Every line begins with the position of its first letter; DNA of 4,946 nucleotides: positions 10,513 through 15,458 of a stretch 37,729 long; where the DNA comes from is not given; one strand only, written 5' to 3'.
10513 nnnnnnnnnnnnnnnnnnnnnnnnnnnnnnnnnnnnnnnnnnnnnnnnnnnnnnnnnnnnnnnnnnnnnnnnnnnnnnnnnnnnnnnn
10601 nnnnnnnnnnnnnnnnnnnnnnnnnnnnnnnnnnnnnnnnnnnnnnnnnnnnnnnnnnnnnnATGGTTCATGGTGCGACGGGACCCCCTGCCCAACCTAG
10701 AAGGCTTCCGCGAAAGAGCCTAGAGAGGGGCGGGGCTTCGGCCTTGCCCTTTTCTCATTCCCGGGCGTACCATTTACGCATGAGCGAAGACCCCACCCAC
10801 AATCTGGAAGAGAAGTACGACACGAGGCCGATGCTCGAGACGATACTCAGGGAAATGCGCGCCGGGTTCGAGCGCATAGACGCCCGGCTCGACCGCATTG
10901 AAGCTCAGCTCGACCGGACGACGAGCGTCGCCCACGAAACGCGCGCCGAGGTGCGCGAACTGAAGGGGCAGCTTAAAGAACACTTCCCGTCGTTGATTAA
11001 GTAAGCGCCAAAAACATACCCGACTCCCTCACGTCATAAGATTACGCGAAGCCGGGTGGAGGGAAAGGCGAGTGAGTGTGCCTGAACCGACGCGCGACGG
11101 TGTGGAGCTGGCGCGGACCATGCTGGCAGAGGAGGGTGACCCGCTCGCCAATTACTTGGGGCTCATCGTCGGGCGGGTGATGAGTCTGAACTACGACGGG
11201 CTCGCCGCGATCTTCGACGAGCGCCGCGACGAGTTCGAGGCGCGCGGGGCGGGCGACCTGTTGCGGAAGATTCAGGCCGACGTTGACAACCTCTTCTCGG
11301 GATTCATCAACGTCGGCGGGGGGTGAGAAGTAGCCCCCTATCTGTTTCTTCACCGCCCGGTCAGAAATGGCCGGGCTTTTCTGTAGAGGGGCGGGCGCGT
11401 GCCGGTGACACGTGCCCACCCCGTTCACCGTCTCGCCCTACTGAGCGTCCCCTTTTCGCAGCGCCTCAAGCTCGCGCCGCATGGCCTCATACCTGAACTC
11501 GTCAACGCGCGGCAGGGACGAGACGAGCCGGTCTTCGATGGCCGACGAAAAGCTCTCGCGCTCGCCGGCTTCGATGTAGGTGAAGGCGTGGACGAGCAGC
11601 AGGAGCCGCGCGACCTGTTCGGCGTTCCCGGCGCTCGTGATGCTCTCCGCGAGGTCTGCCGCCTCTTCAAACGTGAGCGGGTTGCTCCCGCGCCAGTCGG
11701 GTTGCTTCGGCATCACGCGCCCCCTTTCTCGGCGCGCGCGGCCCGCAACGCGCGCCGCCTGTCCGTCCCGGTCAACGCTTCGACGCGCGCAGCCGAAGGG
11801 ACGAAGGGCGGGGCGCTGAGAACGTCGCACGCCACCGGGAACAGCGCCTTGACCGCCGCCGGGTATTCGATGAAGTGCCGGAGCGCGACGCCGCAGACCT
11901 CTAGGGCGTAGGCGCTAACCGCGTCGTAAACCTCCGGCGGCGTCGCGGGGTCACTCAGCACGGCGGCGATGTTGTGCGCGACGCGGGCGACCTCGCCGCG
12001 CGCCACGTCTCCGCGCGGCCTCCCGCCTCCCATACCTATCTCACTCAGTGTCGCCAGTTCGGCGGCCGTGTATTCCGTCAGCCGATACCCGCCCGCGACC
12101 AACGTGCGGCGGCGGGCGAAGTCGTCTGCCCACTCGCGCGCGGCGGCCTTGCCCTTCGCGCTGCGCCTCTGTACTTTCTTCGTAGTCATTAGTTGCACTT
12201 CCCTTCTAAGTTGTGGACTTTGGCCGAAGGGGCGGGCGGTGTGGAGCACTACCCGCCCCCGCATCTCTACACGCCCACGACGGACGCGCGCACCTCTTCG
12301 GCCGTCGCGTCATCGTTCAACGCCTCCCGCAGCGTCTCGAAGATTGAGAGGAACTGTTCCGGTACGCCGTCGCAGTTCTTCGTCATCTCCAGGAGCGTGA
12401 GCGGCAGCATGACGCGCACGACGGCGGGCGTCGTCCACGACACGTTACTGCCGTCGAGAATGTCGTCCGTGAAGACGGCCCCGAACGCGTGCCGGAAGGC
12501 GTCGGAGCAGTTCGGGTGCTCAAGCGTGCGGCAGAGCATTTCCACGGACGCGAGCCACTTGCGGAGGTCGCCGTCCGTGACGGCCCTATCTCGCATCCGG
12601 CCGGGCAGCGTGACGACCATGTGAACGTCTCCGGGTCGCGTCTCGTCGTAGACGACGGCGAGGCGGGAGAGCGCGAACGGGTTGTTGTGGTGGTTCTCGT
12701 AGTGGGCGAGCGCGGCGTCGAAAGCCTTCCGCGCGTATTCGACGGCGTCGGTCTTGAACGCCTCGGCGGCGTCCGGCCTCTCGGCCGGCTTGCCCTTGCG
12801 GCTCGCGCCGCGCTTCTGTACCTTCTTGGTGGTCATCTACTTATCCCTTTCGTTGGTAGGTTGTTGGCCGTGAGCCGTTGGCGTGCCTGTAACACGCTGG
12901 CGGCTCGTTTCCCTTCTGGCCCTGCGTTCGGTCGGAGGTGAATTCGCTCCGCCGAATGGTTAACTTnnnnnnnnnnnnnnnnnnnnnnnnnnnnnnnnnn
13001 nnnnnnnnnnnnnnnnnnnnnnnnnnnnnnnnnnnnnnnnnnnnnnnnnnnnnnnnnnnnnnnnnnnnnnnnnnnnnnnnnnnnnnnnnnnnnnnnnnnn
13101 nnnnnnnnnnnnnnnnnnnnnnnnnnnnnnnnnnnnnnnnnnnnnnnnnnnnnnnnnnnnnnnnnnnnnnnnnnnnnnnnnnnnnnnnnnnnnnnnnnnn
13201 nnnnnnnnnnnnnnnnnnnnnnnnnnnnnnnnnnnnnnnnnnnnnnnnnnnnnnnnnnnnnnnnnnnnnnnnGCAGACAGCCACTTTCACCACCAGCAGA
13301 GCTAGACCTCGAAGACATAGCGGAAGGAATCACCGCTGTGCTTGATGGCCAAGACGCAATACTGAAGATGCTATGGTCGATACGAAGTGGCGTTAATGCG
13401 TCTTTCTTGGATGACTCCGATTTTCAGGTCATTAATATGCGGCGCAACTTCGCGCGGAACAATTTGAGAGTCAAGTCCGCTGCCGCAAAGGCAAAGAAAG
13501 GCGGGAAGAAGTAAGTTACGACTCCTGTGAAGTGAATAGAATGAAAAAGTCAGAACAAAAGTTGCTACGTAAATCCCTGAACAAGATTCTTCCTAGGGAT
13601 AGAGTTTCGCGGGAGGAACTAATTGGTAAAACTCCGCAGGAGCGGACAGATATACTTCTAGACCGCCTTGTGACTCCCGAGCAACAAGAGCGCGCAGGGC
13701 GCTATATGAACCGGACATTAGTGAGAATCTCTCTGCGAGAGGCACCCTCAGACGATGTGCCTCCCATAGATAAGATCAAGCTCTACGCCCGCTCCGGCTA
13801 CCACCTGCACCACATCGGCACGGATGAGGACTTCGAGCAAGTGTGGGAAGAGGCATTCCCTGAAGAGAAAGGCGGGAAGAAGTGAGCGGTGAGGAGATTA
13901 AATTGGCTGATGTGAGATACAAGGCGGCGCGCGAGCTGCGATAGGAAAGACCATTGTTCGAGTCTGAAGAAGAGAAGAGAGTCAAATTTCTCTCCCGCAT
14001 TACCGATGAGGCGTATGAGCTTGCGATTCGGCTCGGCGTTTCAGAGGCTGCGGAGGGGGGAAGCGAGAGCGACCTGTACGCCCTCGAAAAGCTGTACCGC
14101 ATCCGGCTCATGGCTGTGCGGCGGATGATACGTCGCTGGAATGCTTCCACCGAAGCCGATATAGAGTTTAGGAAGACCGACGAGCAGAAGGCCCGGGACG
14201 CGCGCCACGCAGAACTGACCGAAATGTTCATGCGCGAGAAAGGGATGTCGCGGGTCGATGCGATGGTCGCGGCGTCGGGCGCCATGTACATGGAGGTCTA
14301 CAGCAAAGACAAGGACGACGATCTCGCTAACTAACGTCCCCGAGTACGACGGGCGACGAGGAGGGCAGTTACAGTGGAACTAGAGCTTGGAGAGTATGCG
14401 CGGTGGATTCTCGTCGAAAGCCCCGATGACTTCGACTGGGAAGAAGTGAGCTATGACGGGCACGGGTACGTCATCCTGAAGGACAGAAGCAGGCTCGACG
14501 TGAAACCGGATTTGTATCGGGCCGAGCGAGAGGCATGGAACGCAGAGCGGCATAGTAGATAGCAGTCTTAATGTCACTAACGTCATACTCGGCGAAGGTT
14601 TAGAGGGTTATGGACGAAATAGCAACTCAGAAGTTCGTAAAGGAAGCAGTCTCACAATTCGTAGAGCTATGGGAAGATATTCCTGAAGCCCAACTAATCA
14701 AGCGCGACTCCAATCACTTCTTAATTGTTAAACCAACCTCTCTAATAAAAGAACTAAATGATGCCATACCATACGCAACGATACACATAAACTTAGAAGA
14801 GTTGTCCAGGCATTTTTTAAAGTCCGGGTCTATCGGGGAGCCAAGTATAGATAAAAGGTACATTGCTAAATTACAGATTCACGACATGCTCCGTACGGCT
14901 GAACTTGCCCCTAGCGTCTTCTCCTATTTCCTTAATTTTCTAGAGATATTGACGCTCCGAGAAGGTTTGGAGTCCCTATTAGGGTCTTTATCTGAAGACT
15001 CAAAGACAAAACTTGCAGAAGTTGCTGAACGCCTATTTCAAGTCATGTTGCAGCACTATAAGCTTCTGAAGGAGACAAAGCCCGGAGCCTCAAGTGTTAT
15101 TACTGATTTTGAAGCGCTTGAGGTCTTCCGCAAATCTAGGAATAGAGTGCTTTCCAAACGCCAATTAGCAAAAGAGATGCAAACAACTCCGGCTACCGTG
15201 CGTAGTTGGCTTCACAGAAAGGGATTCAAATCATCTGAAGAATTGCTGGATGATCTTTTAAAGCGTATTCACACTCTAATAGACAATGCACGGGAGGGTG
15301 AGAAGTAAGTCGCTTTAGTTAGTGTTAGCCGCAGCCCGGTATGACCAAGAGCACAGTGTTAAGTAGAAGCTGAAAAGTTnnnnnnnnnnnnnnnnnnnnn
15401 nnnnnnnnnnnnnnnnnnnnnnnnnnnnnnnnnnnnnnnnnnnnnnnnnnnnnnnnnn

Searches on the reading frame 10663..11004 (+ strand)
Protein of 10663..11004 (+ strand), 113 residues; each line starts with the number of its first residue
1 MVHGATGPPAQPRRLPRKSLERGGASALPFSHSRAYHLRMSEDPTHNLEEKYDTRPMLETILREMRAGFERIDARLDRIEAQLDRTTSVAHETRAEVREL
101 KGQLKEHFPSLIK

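Call 11: search_protein_families(library=pfam, proteins=[window:10663-11004:+], max_evalue=0.05)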
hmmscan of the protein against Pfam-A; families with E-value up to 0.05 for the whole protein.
window:10663-11004:+ (113 aa): 5 families
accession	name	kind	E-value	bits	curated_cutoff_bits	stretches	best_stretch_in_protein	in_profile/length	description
PF24423.1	OVT1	-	0.0088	16.9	30.9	1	39-105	15-81/100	Major antigen, helical domain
PF07889.17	DUF1664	-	0.018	15.5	34.6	1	58-105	50-97/124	Protein of unknown function (DUF1664)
PF19191.5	HEF_HK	-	0.025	15.5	24.1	0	46-87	25-65/67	HEF_HK domain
PF12072.13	RNase_Y_N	-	0.033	14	32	1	49-106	60-117/201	RNase Y N-terminal region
PF14357.11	DUF4404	-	0.041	15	27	0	72-107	1-36/83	Domain of unknown function (DUF4404)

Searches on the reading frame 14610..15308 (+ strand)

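Call 11: search_protein_families(library=pfam, proteins=[window:14610-15308:+], max_evalue=0.05)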
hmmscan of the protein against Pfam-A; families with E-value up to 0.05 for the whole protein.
window:14610-15308:+ (232 aa): 6 families
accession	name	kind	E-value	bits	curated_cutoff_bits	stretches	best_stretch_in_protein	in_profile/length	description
PF13384.12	HTH_23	-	0.017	15.4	24.6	0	170-203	8-40/50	Homeodomain-like domain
PF08281.18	Sigma70_r4_2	-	0.017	15.2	25.7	0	182-203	28-49/54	Sigma-70, region 4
PF11445.13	DUF2894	-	0.027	15.5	25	0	131-195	77-141/185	Protein of unknown function (DUF2894)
PF13551.12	HTH_29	-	0.036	14.6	28.1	0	182-203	14-35/64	Winged helix-turn helix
PF19361.4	DUF5937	-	0.043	13.4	27.1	0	153-226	110-185/267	Family of unknown function (DUF5937)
PF09286.16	Pro-kuma_activ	-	0.044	14.5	23.5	0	178-210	45-80/143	Pro-kumamolisin, activation domain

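Call 35: search_protein_families(library=phrogs, proteins=[window:14610-15308:+], max_evalue=0.01)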
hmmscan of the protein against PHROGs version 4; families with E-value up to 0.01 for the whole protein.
window:14610-15308:+ (232 aa): 0 families

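Call 73: search_protein_families(library=ncbifam, proteins=[window:14610-15308:+], max_evalue=0.01)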
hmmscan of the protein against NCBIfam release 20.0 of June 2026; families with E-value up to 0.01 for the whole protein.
window:14610-15308:+ (232 aa): 0 families

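Call 74: search_protein_families(library=padloc, proteins=[window:14610-15308:+], max_evalue=0.01)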
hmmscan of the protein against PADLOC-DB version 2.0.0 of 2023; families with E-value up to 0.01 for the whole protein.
window:14610-15308:+ (232 aa): 0 families
